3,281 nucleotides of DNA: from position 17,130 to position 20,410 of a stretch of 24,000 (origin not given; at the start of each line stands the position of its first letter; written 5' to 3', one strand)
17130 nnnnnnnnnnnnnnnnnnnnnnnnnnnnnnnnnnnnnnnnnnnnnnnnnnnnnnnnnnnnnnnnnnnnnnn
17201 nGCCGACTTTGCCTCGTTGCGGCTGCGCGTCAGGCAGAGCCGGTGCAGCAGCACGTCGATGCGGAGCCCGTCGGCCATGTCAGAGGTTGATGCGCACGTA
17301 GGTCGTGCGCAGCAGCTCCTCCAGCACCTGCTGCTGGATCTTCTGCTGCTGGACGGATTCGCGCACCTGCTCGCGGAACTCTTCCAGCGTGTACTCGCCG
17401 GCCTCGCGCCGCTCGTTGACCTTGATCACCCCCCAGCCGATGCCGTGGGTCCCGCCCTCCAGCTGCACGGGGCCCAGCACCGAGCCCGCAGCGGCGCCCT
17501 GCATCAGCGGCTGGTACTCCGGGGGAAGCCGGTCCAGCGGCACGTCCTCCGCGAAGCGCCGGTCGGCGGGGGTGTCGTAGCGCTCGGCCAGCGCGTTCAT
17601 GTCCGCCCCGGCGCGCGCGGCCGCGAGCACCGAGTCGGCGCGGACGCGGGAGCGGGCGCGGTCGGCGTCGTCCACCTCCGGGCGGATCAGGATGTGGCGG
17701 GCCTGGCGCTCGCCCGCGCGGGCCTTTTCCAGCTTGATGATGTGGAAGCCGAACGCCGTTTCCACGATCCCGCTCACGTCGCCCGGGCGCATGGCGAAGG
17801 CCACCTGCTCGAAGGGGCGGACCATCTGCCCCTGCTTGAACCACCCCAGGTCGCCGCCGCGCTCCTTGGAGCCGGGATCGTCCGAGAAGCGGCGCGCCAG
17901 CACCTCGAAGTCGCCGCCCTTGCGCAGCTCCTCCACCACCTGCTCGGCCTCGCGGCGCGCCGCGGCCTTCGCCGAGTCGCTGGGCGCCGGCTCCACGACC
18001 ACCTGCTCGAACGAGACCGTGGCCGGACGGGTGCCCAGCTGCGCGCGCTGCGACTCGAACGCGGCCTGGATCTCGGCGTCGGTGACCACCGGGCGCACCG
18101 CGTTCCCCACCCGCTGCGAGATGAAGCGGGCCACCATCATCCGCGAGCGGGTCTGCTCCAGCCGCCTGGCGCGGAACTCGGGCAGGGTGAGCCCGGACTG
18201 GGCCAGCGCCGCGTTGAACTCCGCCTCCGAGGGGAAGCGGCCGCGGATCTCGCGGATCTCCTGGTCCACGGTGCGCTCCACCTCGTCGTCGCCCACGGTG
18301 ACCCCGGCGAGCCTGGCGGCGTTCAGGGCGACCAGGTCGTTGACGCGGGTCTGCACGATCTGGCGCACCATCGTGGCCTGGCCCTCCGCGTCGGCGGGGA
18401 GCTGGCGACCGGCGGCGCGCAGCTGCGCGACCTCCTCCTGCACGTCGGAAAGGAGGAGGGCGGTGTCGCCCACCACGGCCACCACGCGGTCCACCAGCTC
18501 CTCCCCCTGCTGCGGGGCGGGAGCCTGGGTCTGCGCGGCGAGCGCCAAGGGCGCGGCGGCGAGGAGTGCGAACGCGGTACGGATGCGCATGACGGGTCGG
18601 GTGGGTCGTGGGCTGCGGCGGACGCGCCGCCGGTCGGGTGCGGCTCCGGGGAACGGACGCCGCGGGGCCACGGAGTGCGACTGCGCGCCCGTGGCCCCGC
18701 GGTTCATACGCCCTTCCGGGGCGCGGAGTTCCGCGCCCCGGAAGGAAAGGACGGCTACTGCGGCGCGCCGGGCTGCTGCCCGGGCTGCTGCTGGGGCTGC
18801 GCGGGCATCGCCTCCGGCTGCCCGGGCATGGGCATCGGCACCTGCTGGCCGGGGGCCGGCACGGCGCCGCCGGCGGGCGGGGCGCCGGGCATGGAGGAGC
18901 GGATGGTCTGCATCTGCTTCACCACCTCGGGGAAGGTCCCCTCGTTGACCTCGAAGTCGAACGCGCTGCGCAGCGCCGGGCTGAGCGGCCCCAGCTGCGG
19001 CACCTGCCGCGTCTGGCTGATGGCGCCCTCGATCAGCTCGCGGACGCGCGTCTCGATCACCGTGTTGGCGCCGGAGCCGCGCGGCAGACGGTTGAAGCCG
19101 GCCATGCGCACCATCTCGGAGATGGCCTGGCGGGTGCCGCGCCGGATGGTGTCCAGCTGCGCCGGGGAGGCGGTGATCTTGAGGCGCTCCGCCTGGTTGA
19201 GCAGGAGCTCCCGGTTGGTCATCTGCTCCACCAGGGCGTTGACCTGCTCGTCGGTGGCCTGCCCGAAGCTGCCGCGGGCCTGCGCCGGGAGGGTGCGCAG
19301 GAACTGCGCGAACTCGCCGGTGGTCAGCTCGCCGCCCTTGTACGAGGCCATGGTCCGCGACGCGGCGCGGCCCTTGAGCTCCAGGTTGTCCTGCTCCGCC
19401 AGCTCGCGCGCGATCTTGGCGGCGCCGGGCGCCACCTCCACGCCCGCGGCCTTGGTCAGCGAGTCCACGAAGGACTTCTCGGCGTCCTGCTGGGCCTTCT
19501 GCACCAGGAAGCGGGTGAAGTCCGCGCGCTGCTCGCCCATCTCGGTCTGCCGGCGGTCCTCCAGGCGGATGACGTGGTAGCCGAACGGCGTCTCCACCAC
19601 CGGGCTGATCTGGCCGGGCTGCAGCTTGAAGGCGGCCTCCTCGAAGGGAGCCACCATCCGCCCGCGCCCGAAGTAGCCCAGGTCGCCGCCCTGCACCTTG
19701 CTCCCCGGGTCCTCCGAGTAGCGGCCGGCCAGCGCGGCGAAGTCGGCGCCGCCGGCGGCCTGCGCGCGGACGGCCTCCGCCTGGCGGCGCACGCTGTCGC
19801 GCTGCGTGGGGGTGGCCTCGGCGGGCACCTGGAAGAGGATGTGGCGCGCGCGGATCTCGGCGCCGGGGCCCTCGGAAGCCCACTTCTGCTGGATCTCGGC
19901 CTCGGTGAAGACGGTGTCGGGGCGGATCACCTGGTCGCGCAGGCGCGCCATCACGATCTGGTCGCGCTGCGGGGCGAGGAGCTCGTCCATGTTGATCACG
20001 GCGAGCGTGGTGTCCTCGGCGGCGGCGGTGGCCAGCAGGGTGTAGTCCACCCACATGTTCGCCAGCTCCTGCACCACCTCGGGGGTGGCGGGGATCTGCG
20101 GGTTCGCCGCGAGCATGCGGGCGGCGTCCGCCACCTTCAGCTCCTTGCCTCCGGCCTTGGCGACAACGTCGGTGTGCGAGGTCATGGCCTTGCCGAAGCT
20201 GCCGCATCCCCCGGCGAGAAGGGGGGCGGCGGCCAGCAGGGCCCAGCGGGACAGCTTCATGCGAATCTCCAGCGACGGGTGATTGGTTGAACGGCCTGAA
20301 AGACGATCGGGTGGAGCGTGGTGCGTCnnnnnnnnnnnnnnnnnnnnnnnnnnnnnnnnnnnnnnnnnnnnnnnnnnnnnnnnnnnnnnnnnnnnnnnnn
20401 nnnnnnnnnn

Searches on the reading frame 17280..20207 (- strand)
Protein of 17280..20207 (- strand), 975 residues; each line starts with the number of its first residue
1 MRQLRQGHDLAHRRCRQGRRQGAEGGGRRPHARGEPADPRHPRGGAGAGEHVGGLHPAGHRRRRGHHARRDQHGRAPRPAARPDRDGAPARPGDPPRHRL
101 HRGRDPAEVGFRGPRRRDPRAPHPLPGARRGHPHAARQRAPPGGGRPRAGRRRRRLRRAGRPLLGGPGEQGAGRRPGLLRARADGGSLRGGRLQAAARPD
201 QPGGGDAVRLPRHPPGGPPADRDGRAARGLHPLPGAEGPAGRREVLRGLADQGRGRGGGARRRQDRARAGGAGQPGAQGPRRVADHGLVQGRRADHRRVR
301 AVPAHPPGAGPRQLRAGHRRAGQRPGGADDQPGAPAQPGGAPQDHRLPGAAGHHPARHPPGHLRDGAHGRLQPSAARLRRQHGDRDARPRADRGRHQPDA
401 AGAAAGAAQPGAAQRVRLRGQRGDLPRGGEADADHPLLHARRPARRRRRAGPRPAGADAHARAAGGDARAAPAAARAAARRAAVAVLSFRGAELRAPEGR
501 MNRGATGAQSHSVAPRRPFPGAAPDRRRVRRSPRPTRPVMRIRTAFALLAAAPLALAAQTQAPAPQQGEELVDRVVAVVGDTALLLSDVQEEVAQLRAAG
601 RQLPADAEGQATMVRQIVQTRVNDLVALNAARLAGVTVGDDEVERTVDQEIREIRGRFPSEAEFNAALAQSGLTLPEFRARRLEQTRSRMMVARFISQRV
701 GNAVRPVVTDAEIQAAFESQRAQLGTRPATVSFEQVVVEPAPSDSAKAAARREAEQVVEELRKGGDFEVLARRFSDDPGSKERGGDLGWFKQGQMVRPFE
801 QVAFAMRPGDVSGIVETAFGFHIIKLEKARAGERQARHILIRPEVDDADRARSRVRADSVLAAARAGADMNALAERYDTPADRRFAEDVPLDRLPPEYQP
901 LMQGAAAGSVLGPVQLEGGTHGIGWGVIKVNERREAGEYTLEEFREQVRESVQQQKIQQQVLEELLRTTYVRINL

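Call 12: search_protein_families(library=pfam, proteins=[window:17280-20207:-])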
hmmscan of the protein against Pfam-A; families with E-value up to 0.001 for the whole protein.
window:17280-20207:- (975 aa): 6 families
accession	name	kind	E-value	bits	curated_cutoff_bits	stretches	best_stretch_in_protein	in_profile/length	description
PF00639.27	Rotamase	-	2.9e-35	121.5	21.7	1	740-827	8-96/97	PPIC-type PPIASE domain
PF13616.12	Rotamase_3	-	6.3e-35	120.7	22.5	1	742-827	28-113/116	PPIC-type PPIASE domain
PF13145.12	Rotamase_2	-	1.3e-17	65.1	27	2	708-834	1-113/121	PPIC-type PPIASE domain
PF13624.11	SurA_N_3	-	4.2e-12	46.6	27.2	1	549-685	21-155/162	SurA-like N-terminal domain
PF09312.16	SurA_N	-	4.6e-10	40.1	30.8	1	572-694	1-116/118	SurA N-terminal domain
PF13623.11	SurA_N_2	-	1.9e-06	28.3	28.5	1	573-669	40-141/145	SurA-like N-terminal domain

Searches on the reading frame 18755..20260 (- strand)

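Call 12: search_protein_families(library=pfam, proteins=[window:18755-20260:-])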
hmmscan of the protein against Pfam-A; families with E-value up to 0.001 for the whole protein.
window:18755-20260:- (501 aa): 5 families
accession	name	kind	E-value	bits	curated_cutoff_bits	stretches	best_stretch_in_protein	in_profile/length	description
PF13616.12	Rotamase_3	-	5.3e-29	101.6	22.5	1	133-236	13-115/116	PPIC-type PPIASE domain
PF00639.27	Rotamase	-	4.5e-28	98.5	21.7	1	140-235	1-97/97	PPIC-type PPIASE domain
PF13145.12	Rotamase_2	-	7.9e-11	43.3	27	1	158-238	33-110/121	PPIC-type PPIASE domain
PF13624.11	SurA_N_3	-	3.9e-05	24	27.2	0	304-370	41-114/162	SurA-like N-terminal domain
PF13623.11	SurA_N_2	-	5.6e-05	23.5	28.5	1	299-377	38-122/145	SurA-like N-terminal domain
